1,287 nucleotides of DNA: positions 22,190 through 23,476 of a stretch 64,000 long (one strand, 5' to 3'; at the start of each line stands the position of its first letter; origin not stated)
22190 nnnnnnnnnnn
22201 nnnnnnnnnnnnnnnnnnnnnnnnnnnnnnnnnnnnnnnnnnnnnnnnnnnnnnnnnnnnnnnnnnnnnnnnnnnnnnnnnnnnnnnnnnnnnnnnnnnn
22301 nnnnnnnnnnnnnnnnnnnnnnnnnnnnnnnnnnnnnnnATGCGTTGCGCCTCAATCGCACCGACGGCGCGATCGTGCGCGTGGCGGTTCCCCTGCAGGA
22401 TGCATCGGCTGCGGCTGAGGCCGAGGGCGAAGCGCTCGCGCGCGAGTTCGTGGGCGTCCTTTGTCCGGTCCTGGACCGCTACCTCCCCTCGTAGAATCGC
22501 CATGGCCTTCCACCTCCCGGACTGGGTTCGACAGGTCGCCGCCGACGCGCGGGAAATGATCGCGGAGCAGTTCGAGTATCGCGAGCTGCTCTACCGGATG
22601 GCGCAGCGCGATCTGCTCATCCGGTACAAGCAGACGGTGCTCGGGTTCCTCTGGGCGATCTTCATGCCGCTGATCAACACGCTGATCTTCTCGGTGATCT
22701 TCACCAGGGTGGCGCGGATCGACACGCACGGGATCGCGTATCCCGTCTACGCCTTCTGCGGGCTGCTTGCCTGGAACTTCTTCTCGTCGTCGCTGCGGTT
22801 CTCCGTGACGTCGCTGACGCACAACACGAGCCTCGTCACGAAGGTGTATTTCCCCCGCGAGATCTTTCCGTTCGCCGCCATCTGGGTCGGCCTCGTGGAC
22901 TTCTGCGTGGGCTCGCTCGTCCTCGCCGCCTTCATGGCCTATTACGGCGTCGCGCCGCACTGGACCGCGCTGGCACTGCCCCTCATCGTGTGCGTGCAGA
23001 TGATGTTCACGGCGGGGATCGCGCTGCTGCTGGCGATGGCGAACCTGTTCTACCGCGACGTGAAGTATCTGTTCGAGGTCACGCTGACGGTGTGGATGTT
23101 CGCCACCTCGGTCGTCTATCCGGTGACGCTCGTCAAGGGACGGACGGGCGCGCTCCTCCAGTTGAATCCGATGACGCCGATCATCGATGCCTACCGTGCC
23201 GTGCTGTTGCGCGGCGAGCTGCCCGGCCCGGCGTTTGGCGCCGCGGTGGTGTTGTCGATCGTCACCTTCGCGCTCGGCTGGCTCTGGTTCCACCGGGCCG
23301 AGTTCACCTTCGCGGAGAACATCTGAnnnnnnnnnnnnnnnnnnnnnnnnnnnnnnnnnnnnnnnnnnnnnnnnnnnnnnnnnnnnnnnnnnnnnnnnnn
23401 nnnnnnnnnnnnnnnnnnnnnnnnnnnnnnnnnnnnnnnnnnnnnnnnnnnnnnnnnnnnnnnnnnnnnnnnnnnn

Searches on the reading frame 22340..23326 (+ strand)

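Call 8: search_protein_families(library=ncbifam, proteins=[window:22340-23326:+], max_evalue=0.00001)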
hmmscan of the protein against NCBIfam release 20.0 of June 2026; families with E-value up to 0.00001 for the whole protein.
window:22340-23326:+ (328 aa): 2 families
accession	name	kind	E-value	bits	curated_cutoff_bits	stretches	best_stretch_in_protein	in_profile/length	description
NF050109.1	galactan_ABC_perm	equivalog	5.5e-15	55.6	380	1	69-314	9-258/272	galactan export ABC transporter permease subunit Wzm/RfbD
NF050053.1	CapPschTportKpsM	equivalog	3.2e-10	40.4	300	1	88-287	9-215/257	capsule polysaccharide transporter KpsM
